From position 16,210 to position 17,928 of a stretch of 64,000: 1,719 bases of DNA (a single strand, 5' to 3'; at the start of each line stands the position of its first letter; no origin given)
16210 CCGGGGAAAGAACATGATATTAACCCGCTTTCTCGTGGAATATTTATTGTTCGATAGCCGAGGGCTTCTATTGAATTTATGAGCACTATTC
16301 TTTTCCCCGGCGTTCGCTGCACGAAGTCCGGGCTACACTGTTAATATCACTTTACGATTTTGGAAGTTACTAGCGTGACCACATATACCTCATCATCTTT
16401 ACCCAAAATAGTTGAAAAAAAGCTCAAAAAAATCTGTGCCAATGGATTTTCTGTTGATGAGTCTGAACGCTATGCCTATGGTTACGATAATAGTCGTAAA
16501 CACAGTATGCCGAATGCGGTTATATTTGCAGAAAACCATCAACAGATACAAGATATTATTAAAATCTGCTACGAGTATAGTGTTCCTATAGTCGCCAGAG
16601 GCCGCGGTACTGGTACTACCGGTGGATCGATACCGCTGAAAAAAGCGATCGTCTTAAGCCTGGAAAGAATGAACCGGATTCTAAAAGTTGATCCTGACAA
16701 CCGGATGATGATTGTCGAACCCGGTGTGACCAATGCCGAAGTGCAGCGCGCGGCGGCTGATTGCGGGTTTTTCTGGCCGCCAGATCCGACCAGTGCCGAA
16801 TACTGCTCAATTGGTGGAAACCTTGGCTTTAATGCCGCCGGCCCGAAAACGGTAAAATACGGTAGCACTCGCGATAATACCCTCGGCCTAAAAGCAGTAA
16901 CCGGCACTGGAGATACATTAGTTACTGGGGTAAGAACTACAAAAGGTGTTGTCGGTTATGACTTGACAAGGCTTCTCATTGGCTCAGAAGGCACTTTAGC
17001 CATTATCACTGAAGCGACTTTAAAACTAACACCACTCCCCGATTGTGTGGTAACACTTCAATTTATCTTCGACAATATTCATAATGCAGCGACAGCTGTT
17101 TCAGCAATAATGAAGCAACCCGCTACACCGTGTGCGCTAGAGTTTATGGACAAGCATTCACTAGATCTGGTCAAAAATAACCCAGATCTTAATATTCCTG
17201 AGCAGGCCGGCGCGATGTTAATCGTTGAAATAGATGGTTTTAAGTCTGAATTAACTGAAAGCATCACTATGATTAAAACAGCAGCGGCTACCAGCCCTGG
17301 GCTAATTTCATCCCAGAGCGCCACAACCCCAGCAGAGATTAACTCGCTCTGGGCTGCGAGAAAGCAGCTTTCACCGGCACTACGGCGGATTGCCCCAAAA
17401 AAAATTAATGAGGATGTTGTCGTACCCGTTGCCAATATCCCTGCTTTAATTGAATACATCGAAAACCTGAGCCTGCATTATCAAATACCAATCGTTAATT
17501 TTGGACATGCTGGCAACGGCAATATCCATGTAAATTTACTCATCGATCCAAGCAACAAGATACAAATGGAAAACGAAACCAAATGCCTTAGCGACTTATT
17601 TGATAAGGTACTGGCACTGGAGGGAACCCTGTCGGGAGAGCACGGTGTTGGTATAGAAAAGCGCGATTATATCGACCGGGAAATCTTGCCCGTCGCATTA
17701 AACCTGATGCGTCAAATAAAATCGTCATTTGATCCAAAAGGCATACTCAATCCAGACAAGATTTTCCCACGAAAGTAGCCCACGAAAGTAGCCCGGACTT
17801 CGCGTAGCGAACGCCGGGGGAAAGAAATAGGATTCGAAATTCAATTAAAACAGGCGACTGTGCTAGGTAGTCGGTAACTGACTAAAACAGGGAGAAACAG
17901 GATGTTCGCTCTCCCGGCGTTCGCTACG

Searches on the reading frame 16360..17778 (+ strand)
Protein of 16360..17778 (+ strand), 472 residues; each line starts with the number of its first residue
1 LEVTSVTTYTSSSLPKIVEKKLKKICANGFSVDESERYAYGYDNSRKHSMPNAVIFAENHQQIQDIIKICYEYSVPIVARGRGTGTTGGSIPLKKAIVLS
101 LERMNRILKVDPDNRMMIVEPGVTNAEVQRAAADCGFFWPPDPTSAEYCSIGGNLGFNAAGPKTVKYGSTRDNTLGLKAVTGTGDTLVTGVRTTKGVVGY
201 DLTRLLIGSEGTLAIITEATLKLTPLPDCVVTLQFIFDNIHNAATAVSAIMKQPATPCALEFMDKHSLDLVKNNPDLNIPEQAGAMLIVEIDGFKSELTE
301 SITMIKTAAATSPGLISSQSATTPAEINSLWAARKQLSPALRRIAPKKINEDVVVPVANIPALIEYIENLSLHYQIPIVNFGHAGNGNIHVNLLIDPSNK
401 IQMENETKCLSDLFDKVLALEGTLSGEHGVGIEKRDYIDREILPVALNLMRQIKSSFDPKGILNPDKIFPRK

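Call 10: search_protein_families(library=ncbifam, proteins=[window:16360-17778:+])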
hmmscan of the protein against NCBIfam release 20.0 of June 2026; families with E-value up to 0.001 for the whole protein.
window:16360-17778:+ (472 aa): 11 families
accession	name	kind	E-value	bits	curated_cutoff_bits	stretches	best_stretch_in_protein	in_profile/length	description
TIGR00387.1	glcD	equivalog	8.5e-123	410.2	567.9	1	54-467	1-413/413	glycolate oxidase subunit GlcD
NF008408.0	PRK11230.1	equivalog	3.1e-87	293.1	897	1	47-470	52-473/499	glycolate oxidase subunit GlcD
NF049975.1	2HglutDHaseYdiJ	equivalog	3.1e-50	170.9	1350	2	16-190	13-193/1018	D-2-hydroxyglutarate dehydrogenase YdiJ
NF008439.0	PRK11282.1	equivalog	1.7e-30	106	284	1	59-264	7-210/358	glycolate oxidase subunit GlcE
NF053785.1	DcplphribOxDprE1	equivalog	8.9e-08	31.8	500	1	46-227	10-184/449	decaprenylphosphoryl-beta-D-ribose oxidase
NF041227.1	BagG_FevA2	exception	2.5e-06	26.4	850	1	41-226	37-210/455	bagremycin/ferroverdin biosynthesis FAD-dependent oxygenase BagG/FevA2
NF041226.1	BagK_FevA1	equivalog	7.2e-06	24.7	800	1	41-229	32-209/453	bagremycin/ferroverdin biosynthesis FAD-dependent oxygenase BagK/FevA1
TIGR01677.1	pln_FAD_oxido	subfamily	1.3e-05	23.9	383.1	1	67-238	60-226/560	FAD-dependent oxidoreductase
TIGR01678.1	FAD_lactone_ox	subfamily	0.00055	18.9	396.8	1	61-232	25-187/438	sugar 1,4-lactone oxidase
TIGR01679.1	bact_FAD_ox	subfamily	0.00058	18.9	292.25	1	47-189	8-143/419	FAD-linked oxidoreductase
NF008387.0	PRK11183.1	equivalog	0.00069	18.3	391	0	33-131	29-129/570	D-lactate dehydrogenase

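Call 11: search_protein_families(library=pfam, proteins=[window:16360-17778:+])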
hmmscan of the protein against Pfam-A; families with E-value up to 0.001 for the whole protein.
window:16360-17778:+ (472 aa): 2 families
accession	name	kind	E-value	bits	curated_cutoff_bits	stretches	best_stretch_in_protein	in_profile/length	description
PF02913.24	FAD-oxidase_C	-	1.2e-61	209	21.2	1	230-468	5-248/248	FAD linked oxidases, C-terminal domain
PF01565.28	FAD_binding_4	-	4.9e-37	127.1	26.4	1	51-189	1-138/139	FAD binding domain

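Call 19: find_homologous_proteins(query=window:16375-17775:+)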
Query window:16375-17775:+ (467 aa): 8000 proteins with E <= 0.001 among 8000 candidates; the best 120 are listed.
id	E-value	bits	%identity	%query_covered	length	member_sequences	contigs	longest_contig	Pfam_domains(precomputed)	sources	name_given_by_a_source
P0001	0.0e+0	1020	97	100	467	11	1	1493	PF01565.29,PF02913.25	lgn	-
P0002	1.3e-213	728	69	98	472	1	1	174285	PF01565.29,PF02913.25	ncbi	-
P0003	2.3e-210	717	68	98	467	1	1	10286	PF01565.29,PF02913.25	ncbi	-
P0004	2.3e-210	717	68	98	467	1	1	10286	PF01565.29,PF02913.25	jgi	-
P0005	2.9e-194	664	64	100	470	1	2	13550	PF01565.29,PF02913.25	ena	-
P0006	1.3e-188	646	62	99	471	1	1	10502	PF01565.29,PF02913.25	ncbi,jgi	-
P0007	3.1e-188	644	64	94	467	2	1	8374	PF01565.29,PF02913.25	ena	-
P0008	9.4e-188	643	61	98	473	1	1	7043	PF01565.29,PF02913.25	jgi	jgi:D-lactate dehydrogenase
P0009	2.5e-187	641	62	99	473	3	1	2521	PF01565.29,PF02913.25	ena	-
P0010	2.0e-185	635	63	94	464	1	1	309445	PF01565.29,PF02913.25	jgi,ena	-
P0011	2.2e-185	635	62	100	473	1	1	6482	PF01565.29,PF02913.25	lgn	-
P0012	6.5e-185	633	60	100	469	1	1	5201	PF01565.29,PF02913.25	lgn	-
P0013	7.2e-185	633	62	96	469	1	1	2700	PF01565.29,PF02913.25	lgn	-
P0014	7.6e-185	633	61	99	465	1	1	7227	PF01565.29,PF02913.25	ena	-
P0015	1.0e-184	633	61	99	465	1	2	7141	PF01565.29,PF02913.25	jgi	-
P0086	3.3e-181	621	62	94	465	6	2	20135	PF01565.29,PF02913.25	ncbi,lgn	ncbi:MAG: FAD-linked oxidase C-terminal domain-containing protein [Thioalkalispiraceae bacterium]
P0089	4.1e-181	621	61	99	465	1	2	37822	PF01565.29,PF02913.25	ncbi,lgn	ncbi:MAG: FAD-linked oxidase C-terminal domain-containing protein [Granulosicoccaceae bacterium]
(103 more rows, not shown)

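Call 21: find_encoding_contigs(protein=P0002, flank=6000, max_places=3)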
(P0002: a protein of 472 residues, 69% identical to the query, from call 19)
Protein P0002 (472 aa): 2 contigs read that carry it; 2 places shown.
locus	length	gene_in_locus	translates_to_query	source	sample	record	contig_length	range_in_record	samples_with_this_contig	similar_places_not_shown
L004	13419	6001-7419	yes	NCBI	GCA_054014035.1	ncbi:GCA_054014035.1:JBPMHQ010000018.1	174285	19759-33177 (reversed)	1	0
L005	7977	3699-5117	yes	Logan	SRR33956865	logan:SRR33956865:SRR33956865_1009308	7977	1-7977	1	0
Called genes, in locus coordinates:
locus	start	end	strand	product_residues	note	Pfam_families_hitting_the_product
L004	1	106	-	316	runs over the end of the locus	PF01795:Methyltransf_5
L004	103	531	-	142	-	PF02381:MraZ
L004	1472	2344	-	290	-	PF00590:TP_methylase, PF23016:RsmI_C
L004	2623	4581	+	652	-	PF04348:LppC, PF13458:Peripla_BP_6 (weak)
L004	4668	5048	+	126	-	PF02021:UPF0102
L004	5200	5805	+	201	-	PF04972:BON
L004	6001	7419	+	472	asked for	PF01565:FAD_binding_4, PF02913:FAD-oxidase_C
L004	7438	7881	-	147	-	PF04386:SspB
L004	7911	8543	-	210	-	PF00462:Glutaredoxin, PF02798:GST_N, PF13417:GST_N_3, PF13409:GST_N_2, PF00043:GST_C (weak), PF13410:GST_C_2 (weak)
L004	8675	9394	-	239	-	PF02167:Cytochrom_C1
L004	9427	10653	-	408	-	PF00033:Cytochrome_B, PF13631:Cytochrom_B_N_2, PF00032:Cytochrom_B_C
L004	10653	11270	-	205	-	PF10399:UCR_Fe-S_N, PF00355:Rieske (weak)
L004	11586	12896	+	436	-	PF00089:Trypsin, PF13365:Trypsin_2, PF17820:PDZ_6 (faint), PF13180:PDZ_2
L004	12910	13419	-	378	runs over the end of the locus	PF00155:Aminotran_1_2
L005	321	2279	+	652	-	PF04348:LppC, PF13458:Peripla_BP_6 (weak)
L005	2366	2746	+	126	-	PF02021:UPF0102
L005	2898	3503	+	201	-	PF04972:BON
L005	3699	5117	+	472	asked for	PF01565:FAD_binding_4, PF02913:FAD-oxidase_C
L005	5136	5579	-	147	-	PF04386:SspB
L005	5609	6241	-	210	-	PF00462:Glutaredoxin, PF02798:GST_N, PF13417:GST_N_3, PF13409:GST_N_2, PF00043:GST_C (weak), PF13410:GST_C_2 (weak)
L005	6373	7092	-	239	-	PF02167:Cytochrom_C1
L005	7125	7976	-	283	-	?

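Call 22: find_encoding_contigs(protein=P0003, flank=6000, max_places=3)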
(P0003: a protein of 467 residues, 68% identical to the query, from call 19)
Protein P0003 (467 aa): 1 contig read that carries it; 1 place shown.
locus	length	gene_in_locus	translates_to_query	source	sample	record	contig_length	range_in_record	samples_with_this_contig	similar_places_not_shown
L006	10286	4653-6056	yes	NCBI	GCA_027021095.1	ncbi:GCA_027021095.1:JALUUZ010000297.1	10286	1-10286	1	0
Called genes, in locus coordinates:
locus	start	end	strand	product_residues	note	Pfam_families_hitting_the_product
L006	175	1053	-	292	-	PF00590:TP_methylase, PF23016:RsmI_C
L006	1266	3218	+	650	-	PF04348:LppC, PF13458:Peripla_BP_6 (weak)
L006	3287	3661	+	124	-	PF02021:UPF0102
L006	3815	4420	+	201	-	PF04972:BON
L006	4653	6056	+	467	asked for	PF01565:FAD_binding_4, PF02913:FAD-oxidase_C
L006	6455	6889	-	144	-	PF04386:SspB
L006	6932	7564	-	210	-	PF00462:Glutaredoxin, PF02798:GST_N, PF13417:GST_N_3, PF13409:GST_N_2, PF00043:GST_C (weak), PF13410:GST_C_2 (weak)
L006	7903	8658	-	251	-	PF02167:Cytochrom_C1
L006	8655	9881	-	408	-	PF00033:Cytochrome_B, PF13631:Cytochrom_B_N_2, PF00032:Cytochrom_B_C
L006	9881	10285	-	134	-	?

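Call 23: find_encoding_contigs(protein=P0001, flank=6000, max_places=6)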
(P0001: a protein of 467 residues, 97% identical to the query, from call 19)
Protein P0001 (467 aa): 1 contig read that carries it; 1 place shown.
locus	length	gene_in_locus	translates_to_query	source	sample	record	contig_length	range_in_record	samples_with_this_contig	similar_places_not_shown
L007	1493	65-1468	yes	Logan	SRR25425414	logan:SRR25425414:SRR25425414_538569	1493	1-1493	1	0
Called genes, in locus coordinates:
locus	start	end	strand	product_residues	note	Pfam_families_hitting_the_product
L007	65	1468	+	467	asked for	PF01565:FAD_binding_4, PF02913:FAD-oxidase_C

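Call 25: find_encoding_contigs(protein=P0010, flank=5000, max_places=1)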
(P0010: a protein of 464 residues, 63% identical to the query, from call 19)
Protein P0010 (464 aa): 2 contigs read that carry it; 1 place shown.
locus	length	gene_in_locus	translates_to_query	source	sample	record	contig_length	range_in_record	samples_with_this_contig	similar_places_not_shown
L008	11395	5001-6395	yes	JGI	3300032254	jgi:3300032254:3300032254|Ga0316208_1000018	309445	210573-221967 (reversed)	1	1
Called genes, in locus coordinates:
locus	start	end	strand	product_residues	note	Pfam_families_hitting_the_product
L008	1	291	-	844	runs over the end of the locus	PF00270:DEAD, PF00271:Helicase_C, PF08482:HrpB_C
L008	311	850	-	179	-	PF08002:DUF1697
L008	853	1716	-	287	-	PF00590:TP_methylase, PF23016:RsmI_C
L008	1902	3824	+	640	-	PF04348:LppC, PF13458:Peripla_BP_6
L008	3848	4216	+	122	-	PF08378:NERD (weak), PF02021:UPF0102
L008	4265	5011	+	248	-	PF04972:BON (weak)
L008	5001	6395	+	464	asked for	PF01565:FAD_binding_4, PF02913:FAD-oxidase_C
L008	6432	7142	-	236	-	PF17746:SfsA_N, PF03749:SfsA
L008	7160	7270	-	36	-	-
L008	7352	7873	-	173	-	PF03928:HbpS-like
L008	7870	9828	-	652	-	PF14718:SLT_L, PF01464:SLT, PF27553:SLT_superhelical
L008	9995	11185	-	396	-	PF01266:DAO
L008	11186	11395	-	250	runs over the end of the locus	PF03009:GDPD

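Call 26: find_encoding_contigs(protein=P0089, flank=5000, max_places=1)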
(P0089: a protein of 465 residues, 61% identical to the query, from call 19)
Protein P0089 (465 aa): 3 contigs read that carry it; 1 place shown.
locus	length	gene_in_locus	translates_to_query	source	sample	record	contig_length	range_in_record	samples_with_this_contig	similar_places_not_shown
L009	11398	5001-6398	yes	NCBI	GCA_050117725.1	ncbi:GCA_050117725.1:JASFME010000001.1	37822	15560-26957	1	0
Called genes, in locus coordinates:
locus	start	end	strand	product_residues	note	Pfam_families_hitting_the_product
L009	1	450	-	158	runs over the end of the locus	-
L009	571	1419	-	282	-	PF00590:TP_methylase, PF23016:RsmI_C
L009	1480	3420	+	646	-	PF04348:LppC, PF13458:Peripla_BP_6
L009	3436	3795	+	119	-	PF08378:NERD (weak), PF02021:UPF0102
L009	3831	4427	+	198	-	PF13580:SIS_2, PF01380:SIS (weak)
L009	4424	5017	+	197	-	PF04972:BON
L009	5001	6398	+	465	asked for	PF01565:FAD_binding_4, PF02913:FAD-oxidase_C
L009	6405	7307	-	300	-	PF00085:Thioredoxin, PF06110:TXD17-like_Trx (weak)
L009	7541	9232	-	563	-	PF00916:Sulfate_transp, PF01740:STAS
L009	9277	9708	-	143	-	-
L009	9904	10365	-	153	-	PF01741:MscL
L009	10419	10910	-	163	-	PF01661:Macro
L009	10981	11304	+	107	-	PF11743:DUF3301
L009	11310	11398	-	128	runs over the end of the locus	PF04386:SspB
